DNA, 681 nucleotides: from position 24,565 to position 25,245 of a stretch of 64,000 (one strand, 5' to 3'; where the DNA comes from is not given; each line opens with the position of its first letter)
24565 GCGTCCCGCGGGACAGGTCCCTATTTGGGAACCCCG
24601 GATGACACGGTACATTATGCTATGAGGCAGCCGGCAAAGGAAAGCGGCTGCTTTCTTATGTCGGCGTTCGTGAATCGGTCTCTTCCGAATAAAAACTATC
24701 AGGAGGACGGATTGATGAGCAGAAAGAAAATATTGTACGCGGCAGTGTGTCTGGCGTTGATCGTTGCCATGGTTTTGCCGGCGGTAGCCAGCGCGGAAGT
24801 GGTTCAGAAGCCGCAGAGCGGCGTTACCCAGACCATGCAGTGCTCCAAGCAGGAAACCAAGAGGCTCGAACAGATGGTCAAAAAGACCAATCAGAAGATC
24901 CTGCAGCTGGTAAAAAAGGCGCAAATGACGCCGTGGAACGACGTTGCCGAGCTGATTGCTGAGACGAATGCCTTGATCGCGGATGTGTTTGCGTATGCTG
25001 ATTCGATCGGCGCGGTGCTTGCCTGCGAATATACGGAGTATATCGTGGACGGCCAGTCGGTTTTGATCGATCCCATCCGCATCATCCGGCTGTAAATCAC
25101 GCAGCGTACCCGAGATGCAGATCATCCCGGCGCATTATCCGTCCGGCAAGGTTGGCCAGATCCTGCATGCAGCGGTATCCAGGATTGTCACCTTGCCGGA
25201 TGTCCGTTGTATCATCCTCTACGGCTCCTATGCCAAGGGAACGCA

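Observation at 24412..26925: A c-di-GMP riboswitch appears to control an operon that encodes a c-di-GMP-type phosphodiesterase (cis feedback loop)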

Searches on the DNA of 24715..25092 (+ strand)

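Call 14: search_rna_families(sources=[L006, L007, L008, L009, L010, L011, L012, L013, L014, L015, L016, L017, L018], threshold=gathering)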
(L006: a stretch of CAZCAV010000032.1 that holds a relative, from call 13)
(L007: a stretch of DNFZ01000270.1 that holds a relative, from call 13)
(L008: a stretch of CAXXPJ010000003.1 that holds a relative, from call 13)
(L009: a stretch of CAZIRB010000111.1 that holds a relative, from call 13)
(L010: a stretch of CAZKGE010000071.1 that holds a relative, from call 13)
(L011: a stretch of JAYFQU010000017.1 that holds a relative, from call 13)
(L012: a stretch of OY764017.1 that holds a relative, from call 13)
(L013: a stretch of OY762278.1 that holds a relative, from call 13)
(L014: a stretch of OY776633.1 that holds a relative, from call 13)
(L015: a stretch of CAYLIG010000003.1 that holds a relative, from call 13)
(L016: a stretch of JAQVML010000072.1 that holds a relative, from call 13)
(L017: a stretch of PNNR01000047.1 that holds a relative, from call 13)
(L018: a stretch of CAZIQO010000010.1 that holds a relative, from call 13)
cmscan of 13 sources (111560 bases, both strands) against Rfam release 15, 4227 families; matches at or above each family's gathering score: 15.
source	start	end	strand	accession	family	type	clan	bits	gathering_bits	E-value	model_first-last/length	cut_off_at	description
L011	4764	4856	+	RF01051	c-di-GMP-I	Cis-reg; riboswitch;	CL00126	79.8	35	8e-14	1-87/87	no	c-di-GMP-I riboswitch aptamer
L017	4712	4803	+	RF01051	c-di-GMP-I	Cis-reg; riboswitch;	CL00126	78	35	2.2e-13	1-87/87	no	c-di-GMP-I riboswitch aptamer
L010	4758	4846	+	RF01051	c-di-GMP-I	Cis-reg; riboswitch;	CL00126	77.4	35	3.1e-13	1-87/87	no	c-di-GMP-I riboswitch aptamer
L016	335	426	+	RF01051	c-di-GMP-I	Cis-reg; riboswitch;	CL00126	77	35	3.9e-13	1-87/87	no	c-di-GMP-I riboswitch aptamer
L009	4757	4845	+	RF01051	c-di-GMP-I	Cis-reg; riboswitch;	CL00126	76.9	35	4.1e-13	1-87/87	no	c-di-GMP-I riboswitch aptamer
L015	4763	4855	+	RF01051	c-di-GMP-I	Cis-reg; riboswitch;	CL00126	75.9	35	7.1e-13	1-87/87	no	c-di-GMP-I riboswitch aptamer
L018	4646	4733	+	RF01051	c-di-GMP-I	Cis-reg; riboswitch;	CL00126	74.1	35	2e-12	1-87/87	no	c-di-GMP-I riboswitch aptamer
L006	2591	2675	+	RF01051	c-di-GMP-I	Cis-reg; riboswitch;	CL00126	72.7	35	4.4e-12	1-87/87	no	c-di-GMP-I riboswitch aptamer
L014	4763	4855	+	RF01051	c-di-GMP-I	Cis-reg; riboswitch;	CL00126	72.3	35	5.3e-12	1-87/87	no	c-di-GMP-I riboswitch aptamer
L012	4754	4853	+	RF01051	c-di-GMP-I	Cis-reg; riboswitch;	CL00126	71.2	35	9.8e-12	1-87/87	no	c-di-GMP-I riboswitch aptamer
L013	4753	4852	+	RF01051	c-di-GMP-I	Cis-reg; riboswitch;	CL00126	69.8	35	2.2e-11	1-87/87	no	c-di-GMP-I riboswitch aptamer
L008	4765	4857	+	RF01051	c-di-GMP-I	Cis-reg; riboswitch;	CL00126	68.5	35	4.5e-11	1-87/87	no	c-di-GMP-I riboswitch aptamer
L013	7269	7358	+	RF01051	c-di-GMP-I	Cis-reg; riboswitch;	CL00126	63.8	35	6.5e-10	1-87/87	no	c-di-GMP-I riboswitch aptamer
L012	7268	7357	+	RF01051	c-di-GMP-I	Cis-reg; riboswitch;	CL00126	63.7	35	6.7e-10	1-87/87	no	c-di-GMP-I riboswitch aptamer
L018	7131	7220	+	RF01051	c-di-GMP-I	Cis-reg; riboswitch;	CL00126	63.6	35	7.1e-10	1-87/87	no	c-di-GMP-I riboswitch aptamer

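Call 15: search_rna_families(sources=[L019, L020, L021, L022, L023, L024, L025, L026, L027, L028, L029, L030], threshold=gathering)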
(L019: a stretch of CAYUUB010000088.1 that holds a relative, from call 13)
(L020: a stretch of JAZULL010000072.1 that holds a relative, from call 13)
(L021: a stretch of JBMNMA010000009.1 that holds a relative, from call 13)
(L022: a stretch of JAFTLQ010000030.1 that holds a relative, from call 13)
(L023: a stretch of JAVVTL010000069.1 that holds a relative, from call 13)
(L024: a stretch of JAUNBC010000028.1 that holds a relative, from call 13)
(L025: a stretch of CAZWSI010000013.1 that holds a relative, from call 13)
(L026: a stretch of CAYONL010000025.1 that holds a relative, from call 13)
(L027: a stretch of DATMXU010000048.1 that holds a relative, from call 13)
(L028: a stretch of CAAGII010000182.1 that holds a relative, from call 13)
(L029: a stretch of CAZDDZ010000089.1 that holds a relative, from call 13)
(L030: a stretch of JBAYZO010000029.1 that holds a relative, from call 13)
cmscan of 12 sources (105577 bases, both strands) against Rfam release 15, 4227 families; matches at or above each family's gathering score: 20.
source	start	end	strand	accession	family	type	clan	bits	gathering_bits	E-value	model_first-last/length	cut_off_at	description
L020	844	1207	+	RF00010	RNaseP_bact_a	Gene; ribozyme;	CL00002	231.4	100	1e-73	1-367/367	no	Bacterial RNase P class A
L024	4516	4600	+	RF01051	c-di-GMP-I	Cis-reg; riboswitch;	CL00126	83.8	35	8.1e-15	1-87/87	no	c-di-GMP-I riboswitch aptamer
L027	49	133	+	RF01051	c-di-GMP-I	Cis-reg; riboswitch;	CL00126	83.6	35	8.8e-15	1-87/87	no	c-di-GMP-I riboswitch aptamer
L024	4168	4252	-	RF01051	c-di-GMP-I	Cis-reg; riboswitch;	CL00126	82.9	35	1.3e-14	1-87/87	no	c-di-GMP-I riboswitch aptamer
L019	4642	4741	+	RF01051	c-di-GMP-I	Cis-reg; riboswitch;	CL00126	74.6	35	1.4e-12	1-87/87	no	c-di-GMP-I riboswitch aptamer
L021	4651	4738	+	RF01051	c-di-GMP-I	Cis-reg; riboswitch;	CL00126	74.6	35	1.4e-12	1-87/87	no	c-di-GMP-I riboswitch aptamer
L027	2482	2565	+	RF01051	c-di-GMP-I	Cis-reg; riboswitch;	CL00126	74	35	1.9e-12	1-87/87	no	c-di-GMP-I riboswitch aptamer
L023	154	238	+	RF01051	c-di-GMP-I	Cis-reg; riboswitch;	CL00126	73.9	35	2.1e-12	1-87/87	no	c-di-GMP-I riboswitch aptamer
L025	4765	4851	+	RF01051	c-di-GMP-I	Cis-reg; riboswitch;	CL00126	73.8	35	2.2e-12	1-87/87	no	c-di-GMP-I riboswitch aptamer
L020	4764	4849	+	RF01051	c-di-GMP-I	Cis-reg; riboswitch;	CL00126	73.6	35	2.4e-12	1-87/87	no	c-di-GMP-I riboswitch aptamer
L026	369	454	+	RF01051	c-di-GMP-I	Cis-reg; riboswitch;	CL00126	73.6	35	2.4e-12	1-87/87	no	c-di-GMP-I riboswitch aptamer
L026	2870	2956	+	RF01051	c-di-GMP-I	Cis-reg; riboswitch;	CL00126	73.2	35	3.1e-12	1-87/87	no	c-di-GMP-I riboswitch aptamer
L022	4675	4758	+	RF01051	c-di-GMP-I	Cis-reg; riboswitch;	CL00126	71.8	35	6.6e-12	1-87/87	no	c-di-GMP-I riboswitch aptamer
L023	2583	2667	+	RF01051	c-di-GMP-I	Cis-reg; riboswitch;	CL00126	71.8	35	6.7e-12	1-87/87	no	c-di-GMP-I riboswitch aptamer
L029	4674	4759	+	RF03167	c-di-GMP-I-GGC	Cis-reg; riboswitch;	CL00126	70.7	59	1.7e-14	1-80/80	no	c-di-GMP-I-GGC riboswitch aptamer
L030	4545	4632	+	RF01051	c-di-GMP-I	Cis-reg; riboswitch;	CL00126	68.8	35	3.7e-11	1-87/87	no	c-di-GMP-I riboswitch aptamer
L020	1355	1433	+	RF01706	Gut-1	Gene; sRNA;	-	55.2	50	5.7e-08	1-77/77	no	Gut-1 RNA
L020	2723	2796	-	RF01706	Gut-1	Gene; sRNA;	-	53.6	50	1.4e-07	1-77/77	no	Gut-1 RNA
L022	8953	9036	-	RF00005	tRNA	Gene; tRNA;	CL00001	52.7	29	3e-08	1-71/71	no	tRNA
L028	10090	10172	+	RF00005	tRNA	Gene; tRNA;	CL00001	52.5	29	3.3e-08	1-71/71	no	tRNA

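Call 88: search_rna_families(source=L012, start=4700, end=7450, threshold=gathering, show_alignments=2)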
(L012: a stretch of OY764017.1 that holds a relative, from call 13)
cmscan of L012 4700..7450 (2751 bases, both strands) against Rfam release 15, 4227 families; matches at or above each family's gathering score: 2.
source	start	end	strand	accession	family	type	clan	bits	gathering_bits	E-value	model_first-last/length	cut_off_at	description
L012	4754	4853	+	RF01051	c-di-GMP-I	Cis-reg; riboswitch;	CL00126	71.2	35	2.4e-13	1-87/87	no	c-di-GMP-I riboswitch aptamer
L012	7268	7357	+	RF01051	c-di-GMP-I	Cis-reg; riboswitch;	CL00126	63.7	35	1.7e-11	1-87/87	no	c-di-GMP-I riboswitch aptamer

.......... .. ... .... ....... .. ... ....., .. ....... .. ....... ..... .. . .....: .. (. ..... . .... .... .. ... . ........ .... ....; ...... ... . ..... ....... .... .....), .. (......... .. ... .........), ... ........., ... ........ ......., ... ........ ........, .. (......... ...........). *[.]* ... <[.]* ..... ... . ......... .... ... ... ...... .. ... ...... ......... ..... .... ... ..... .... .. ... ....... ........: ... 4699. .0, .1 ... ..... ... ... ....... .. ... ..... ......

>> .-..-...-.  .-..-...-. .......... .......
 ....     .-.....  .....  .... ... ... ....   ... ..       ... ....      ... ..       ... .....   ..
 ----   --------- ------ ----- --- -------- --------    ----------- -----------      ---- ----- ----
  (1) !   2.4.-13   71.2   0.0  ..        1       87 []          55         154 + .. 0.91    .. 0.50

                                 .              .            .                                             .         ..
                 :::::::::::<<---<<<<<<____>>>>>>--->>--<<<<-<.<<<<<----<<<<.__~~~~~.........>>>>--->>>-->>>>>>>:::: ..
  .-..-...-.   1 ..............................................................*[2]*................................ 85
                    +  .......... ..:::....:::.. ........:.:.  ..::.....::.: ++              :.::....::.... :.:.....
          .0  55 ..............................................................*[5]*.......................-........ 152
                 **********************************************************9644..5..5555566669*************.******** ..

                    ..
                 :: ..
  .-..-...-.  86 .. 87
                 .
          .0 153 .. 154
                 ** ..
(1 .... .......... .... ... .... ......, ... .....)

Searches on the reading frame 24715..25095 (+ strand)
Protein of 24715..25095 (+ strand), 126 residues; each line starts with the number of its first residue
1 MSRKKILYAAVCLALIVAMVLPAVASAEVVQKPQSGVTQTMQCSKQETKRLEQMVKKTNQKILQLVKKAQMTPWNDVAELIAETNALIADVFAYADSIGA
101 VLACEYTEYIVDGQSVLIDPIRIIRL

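Call 7: search_protein_families(library=pfam, proteins=[window:24715-25095:+], max_evalue=0.01)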
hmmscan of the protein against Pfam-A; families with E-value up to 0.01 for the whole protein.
window:24715-25095:+ (126 aa): 2 families
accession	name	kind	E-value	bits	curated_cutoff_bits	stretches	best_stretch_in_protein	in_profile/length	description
PF01770.24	Folate_carrier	-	0.0067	15.7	27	1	9-110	169-273/412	Reduced folate carrier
PF03058.19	Sar8_2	-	0.0088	16.9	31.7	1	3-67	3-66/85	Sar8.2 family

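Call 10: find_homologous_proteins(query=window:24715-25092:+)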
Query window:24715-25092:+ (126 aa): 27 proteins with E <= 0.001 among 40 candidates.
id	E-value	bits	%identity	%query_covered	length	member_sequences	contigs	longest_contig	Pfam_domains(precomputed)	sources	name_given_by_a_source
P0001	6.3e-72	257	100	100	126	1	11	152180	-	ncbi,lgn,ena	-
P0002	1.2e-56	207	81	100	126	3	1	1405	-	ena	-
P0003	2.2e-30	123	54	98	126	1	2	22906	-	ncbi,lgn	-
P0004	3.9e-28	116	51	97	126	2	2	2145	-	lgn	-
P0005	4.6e-27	112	50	98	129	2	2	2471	-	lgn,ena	-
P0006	5.0e-27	112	48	98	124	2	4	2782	-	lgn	-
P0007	3.9e-26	109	49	97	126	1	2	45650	-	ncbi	ncbi:MAG: hypothetical protein R2912_06485 [Eubacteriales bacterium]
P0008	7.6e-26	108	47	98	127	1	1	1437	-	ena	-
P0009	5.6e-25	106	47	98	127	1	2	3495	-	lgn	-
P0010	6.6e-25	105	61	67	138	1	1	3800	-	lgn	-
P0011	1.5e-24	104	45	98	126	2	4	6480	-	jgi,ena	jgi:hypothetical protein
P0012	1.8e-24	104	45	98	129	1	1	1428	-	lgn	-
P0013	3.0e-24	103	52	84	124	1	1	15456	-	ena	-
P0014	3.0e-24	103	47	84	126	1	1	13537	-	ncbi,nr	ncbi:MAG: hypothetical protein C0413_03100 [Clostridiales bacterium]|nr:hypothetical protein [Clostr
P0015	4.1e-24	103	52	83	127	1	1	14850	-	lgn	-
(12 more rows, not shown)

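Call 13: find_related_loci(query=A1, collection=genome_contigs, flank=5000)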
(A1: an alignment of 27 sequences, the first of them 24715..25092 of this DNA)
Query A1 (126 aa) in genome_contigs; peptide patterns used: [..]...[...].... (x = any residue, [..] = any of these).
50 stretches matched a pattern; 25 encode a relative of the query (tblastn E <= 1e-3); 25 distinct loci.
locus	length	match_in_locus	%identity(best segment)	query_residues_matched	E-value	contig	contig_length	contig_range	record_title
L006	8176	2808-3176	53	3-124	9e-36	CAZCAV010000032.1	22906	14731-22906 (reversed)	MAG TPA_asm: uncultured Oscillospiraceae bacterium isolate SRP192927_co4_294 genome assembly, contig: NODE_4215_length_2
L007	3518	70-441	47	3-126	4e-34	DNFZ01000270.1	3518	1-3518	MAG TPA_asm: Clostridiales bacterium isolate UBA8911 contig_285607, whole genome shotgun sequence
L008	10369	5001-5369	50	3-124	1e-33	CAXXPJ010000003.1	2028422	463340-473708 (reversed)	MAG: Christensenellaceae bacterium isolate ebc0edfe-de01-4de5-b550-b82b2926f268 genome assembly, contig: contig_3, whole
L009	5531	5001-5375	45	4-126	3e-32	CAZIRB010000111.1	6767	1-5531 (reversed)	MAG TPA_asm: uncultured Oscillospiraceae bacterium isolate binchicken_co117_169 genome assembly, contig: NODE_19295_leng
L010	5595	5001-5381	45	4-126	2e-31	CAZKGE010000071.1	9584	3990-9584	MAG TPA_asm: uncultured Oscillospiraceae bacterium isolate SRP263991_co4_135 genome assembly, contig: NODE_11517_length_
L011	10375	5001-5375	43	3-126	5e-31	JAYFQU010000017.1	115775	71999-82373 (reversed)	MAG: Christensenella sp. isolate CA_33 c_CA_000000014608, whole genome shotgun sequence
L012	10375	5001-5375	48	1-126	2e-30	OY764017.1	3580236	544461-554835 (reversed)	MAG: Christensenellaceae bacterium isolate da863df8-3121-48c8-a9fd-195775925dd7 genome assembly, chromosome: 1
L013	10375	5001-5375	47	1-126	3e-30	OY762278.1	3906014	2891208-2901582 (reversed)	MAG: Christensenellaceae bacterium isolate d7c23e02-40a4-4312-836d-43190f2e112a genome assembly, chromosome: 1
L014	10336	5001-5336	46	3-126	9e-30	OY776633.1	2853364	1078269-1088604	MAG: Christensenellaceae bacterium isolate c84a42d1-d9c9-443e-85ff-73520b584de8 genome assembly, chromosome: 1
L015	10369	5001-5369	42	3-126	8e-29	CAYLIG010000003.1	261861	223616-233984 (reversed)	MAG TPA_asm: uncultured Christensenella sp. isolate binchicken_co27_68 genome assembly, contig: NODE_36_length_261861_co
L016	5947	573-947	44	3-126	2e-28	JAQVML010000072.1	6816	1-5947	MAG: Eubacteriales bacterium isolate STF1_132 NODE_40869_length_6816_cov_4.232920_Sandtown_F1, whole genome shotgun sequ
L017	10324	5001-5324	47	21-126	1e-27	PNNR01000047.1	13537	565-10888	MAG: Clostridiales bacterium isolate SW.3.23 SW_1002882_13537, whole genome shotgun sequence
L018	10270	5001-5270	53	37-126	4e-26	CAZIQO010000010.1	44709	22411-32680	MAG TPA_asm: uncultured Oscillospiraceae bacterium isolate binchicken_co108_142 genome assembly, contig: NODE_1522_lengt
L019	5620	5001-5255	52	42-126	3e-25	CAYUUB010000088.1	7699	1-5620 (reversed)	MAG TPA_asm: uncultured Oscillospiraceae bacterium isolate binchicken_co271_13 genome assembly, contig: NODE_16164_lengt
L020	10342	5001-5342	40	2-125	1e-24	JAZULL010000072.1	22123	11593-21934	MAG: Eubacteriales bacterium isolate T1900044912_TS20190378.MAGScoT_cleanbin_000022 SGB_3316_k141_1634914, whole genome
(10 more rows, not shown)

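Call 50: search_protein_families(library=padloc, proteins=[window:24715-25092:+], max_evalue=0.01)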
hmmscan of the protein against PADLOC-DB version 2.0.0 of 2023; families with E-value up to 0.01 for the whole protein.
window:24715-25092:+ (126 aa): 0 families

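Call 51: search_protein_families(library=ncbifam, proteins=[window:24715-25092:+], max_evalue=0.01)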
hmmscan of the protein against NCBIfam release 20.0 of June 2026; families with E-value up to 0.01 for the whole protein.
window:24715-25092:+ (126 aa): 0 families

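Call 55: predict_structure(alignment_id=A1)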
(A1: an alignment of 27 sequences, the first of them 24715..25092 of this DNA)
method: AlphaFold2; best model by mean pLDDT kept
length: 126 residues; sequences in the alignment: 27
mean_pLDDT: 77.2   pTM: 0.60
mean pLDDT of the five models: 77.2, 76.2, 73.4, 72.6, 72.4
residues with pLDDT >= 90: 55; 70-90: 28; 50-70: 23; < 50: 20
segments of 3 or more residues with pLDDT < 50: 21-39
pLDDT, mean of each block of 10 residues (from residue 1): 56 61 40 41 82 96 94 90 94 93 90 87 82
secondary structure, 60 per line:
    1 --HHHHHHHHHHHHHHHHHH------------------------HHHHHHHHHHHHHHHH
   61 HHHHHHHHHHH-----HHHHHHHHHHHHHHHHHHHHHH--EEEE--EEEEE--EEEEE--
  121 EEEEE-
elements in order: H3-20 H45-71 H77-98 E101-104 E107-111 E114-118 E121-125

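Call 59: fold_search(model_id=the predicted structure, library=pdb)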
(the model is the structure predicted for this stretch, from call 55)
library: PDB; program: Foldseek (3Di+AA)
matches with E <= 10: 197; with E <= 0.001: 0
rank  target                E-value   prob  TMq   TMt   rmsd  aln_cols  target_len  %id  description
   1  5knc_G                2.3e-01  0.13  0.19  0.14  24.4       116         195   12  Crystal structure of the 3 ADP-bound V1 complex (released 2016-11-02)
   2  7nhn_0                7.3e-01  0.33  0.37  0.11  38.8       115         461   12  VgaL, an antibiotic resistance ABCF, in complex with 70S ribosome from Listeria monocytogenes (released 2021-05-05)
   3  3aon_A                9.5e-01  0.06  0.18  0.13  23.5       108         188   15  Crystal structure of the central axis (NtpD-NtpG) in the catalytic portion of Enterococcus hirae V-type sodium ATPase (released 2011-10-05)
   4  3vr6_G                1.0e+00  0.06  0.19  0.15  23.4       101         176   14  Crystal structure of AMP-PNP bound Enterococcus hirae V1-ATPase [bV1] (released 2013-01-16)
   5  9evs_D                1.2e+00  0.20  0.38  0.13  23.8       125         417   15  Structure of the flowering plant mitoribosome with P-site tRNA (released 2025-09-03)
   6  9a7h_B                1.3e+00  0.08  0.21  0.26   8.5        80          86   16  Integrative model of YUND-SP5S by crosslinking MS and deep learning (released 2024-09-18)
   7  4bqq_B                1.4e+00  0.10  0.19  0.08  17.1        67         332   10  Protein crystal structure of the N-terminal and recombinase domains of the Streptomyces temperate phage serine recombi (released 2013-06-12)
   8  8iei_A                1.4e+00  0.08  0.24  0.13  20.2       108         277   12  Cryo-EM structure of GPR156A/B of G-protein free GPR156 (local refine) (released 2024-02-14)
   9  8eki_A                1.5e+00  0.18  0.34  0.26  11.8        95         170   13  CryoEM structure of the Dsl1 complex bound to SNAREs Sec20 and Use1 (released 2023-10-04)
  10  6u42_5V               1.5e+00  0.08  0.19  0.22  41.3       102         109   17  Natively decorated ciliary doublet microtubule (released 2019-11-13)
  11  8glv_5V               1.5e+00  0.08  0.19  0.13  41.3       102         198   17  96-nm repeat unit of doublet microtubules from Chlamydomonas reinhardtii flagella (released 2023-05-31)
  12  5lj3_G                1.6e+00  0.15  0.28  0.34  14.0        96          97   18  Structure of the core of the yeast spliceosome immediately after branching (released 2016-08-03)
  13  9u2s_A                1.7e+00  0.11  0.19  0.07   8.4        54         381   17  PhiC31 integrase-attB-attP synaptic complex: attB-bound dimer subregion (released 2026-02-11)
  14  9rah_A                1.7e+00  0.11  0.18  0.05   8.1        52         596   17  Autoinhibited PhiC31 integrase-attL complex (released 2026-02-11)
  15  6msr_A                1.8e+00  0.15  0.31  0.44   4.3        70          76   17  Crystal structure of pRO-2.5 (released 2019-05-08)
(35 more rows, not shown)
